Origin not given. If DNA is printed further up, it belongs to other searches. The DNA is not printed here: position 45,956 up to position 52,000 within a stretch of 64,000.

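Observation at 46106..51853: Gingipain-like C25 cysteine peptidase fused to eleven FN3 modules and two cellulose-type CBM3 modules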

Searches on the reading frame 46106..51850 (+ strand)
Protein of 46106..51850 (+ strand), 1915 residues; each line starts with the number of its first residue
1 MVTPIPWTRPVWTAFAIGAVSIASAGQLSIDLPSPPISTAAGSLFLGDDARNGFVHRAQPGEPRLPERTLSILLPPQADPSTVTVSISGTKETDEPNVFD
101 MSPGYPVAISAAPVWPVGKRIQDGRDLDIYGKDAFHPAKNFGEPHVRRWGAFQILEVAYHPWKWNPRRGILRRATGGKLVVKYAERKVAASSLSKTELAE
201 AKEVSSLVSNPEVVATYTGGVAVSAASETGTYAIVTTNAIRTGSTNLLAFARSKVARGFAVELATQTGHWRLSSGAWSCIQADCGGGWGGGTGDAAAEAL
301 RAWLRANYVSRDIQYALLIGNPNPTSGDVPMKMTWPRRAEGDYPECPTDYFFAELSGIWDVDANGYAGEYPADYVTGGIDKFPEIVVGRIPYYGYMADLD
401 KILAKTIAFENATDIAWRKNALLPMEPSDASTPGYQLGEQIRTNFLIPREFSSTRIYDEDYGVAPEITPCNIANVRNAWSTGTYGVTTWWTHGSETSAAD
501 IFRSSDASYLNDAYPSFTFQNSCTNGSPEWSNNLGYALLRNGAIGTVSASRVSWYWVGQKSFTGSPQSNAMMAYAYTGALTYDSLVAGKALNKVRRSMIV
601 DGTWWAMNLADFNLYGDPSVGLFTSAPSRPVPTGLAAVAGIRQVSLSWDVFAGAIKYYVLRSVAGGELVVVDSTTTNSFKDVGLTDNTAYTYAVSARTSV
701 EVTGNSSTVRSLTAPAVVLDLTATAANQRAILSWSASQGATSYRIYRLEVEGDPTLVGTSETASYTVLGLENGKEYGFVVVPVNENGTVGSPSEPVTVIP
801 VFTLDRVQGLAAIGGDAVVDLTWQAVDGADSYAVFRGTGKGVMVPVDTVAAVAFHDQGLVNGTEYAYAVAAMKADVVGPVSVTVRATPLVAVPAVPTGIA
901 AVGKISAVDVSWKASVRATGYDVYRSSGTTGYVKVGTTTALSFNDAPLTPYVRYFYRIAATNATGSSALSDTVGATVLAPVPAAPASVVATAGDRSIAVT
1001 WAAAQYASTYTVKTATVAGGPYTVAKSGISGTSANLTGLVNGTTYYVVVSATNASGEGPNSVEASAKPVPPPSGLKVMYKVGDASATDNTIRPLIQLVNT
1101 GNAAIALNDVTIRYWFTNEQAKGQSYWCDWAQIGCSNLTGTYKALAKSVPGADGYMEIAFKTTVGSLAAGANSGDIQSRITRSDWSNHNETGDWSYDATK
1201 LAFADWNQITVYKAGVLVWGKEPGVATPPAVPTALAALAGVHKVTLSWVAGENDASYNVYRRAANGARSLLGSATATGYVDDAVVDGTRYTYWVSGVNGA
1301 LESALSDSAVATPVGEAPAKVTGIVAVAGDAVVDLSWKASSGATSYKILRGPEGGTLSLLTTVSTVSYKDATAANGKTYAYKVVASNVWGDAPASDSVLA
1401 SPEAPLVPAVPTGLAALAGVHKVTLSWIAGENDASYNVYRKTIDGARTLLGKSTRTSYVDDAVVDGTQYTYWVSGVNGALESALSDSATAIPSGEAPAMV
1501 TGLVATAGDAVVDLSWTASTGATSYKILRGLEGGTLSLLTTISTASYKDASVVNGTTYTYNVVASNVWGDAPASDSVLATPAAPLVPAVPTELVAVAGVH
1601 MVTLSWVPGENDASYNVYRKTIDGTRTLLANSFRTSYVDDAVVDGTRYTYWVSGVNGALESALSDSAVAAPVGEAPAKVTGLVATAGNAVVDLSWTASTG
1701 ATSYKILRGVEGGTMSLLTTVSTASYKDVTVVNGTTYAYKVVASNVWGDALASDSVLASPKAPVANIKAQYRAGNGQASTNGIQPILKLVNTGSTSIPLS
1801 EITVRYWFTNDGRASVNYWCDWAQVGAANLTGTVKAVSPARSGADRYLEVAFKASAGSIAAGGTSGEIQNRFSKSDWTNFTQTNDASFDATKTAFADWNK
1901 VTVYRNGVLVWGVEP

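Call 3: search_protein_families(library=pfam, proteins=[window:46106-51850:+], max_evalue=0.01)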
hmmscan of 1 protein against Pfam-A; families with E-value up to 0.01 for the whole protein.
window:46106-51850:+ (1915 aa): 6 families
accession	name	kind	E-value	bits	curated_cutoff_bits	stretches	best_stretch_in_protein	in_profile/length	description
PF00942.24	CBM_3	-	2e-52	176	22.4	2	1077-1158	1-83/83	Cellulose binding domain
PF00041.27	fn3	-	5.2e-34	116.8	25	2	720-798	5-83/84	Fibronectin type III domain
PF21910.2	GH85_C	-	1.5e-32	112.3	27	1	722-791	11-85/95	GH85 endohexosaminidases, C-terminal domain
PF04687.17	Microvir_H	-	3.5e-05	23.8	22.7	0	1657-1714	33-90/310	Microvirus H protein (pilot protein)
PF19433.5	NDNF_C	-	0.00058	19.8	26.5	0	1417-1446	66-95/175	Neuron-derived Neurotrophic Factor C-terminal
PF24489.1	Ig_J_second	-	0.0031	18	27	0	934-975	51-92/105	Tip attachment protein J second Ig-like domain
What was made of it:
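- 49319..49774 (+): CBM3 module 1 (aa 1072-1223). Pfam CBM_3 (call 3).
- On Peptidase family C25 (gingipain family, clan CD): The match is not listed when the full 1915-aa protein is scanned (call 3).
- On CBM3 (carbohydrate-binding module family 3, a/b type): PF00942 at E=2e-52 for two stretches (call 3).
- Tried and rejected: The Pfam scan of the full protein did not list Peptidase_C25 (call 3).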

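Call 4: search_protein_families(library=ncbifam, proteins=[window:46106-51850:+], max_evalue=0.01)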
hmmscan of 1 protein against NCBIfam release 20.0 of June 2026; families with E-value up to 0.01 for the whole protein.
window:46106-51850:+ (1915 aa): 3 families
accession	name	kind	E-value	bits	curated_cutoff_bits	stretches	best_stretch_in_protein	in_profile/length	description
NF041611.1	exoglucan_CbhB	equivalog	7.4e-54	183.1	1950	5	890-1145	703-959/997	exoglucanase CbhB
NF045522.1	MXAN_2561_fam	equivalog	9.1e-07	28.6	150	1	982-1069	169-259/304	MXAN_2561 family MXYO-CTERM-anchored protein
NF047619.1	NADase_discoid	domain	9.6e-05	22.5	38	0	1449-1478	4-33/130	NADase-type glycan-binding domain-containing protein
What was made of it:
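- On T9SS cargo (as gingipains are): No such model hit the full protein (call 4).
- Checked: No T9SS sorting-domain model matched the full protein (call 4).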

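Call 52: find_encoding_contigs(protein=window:46106-51850:+, flank=3000, max_places=3)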
Protein window:46106-51850:+ (1915 aa): no gene with exactly this product is on record in the collection.
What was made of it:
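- Tried and rejected: An exact look-up of the window protein in the assembly index found no record (call 52), so the sample of origin is unknown.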
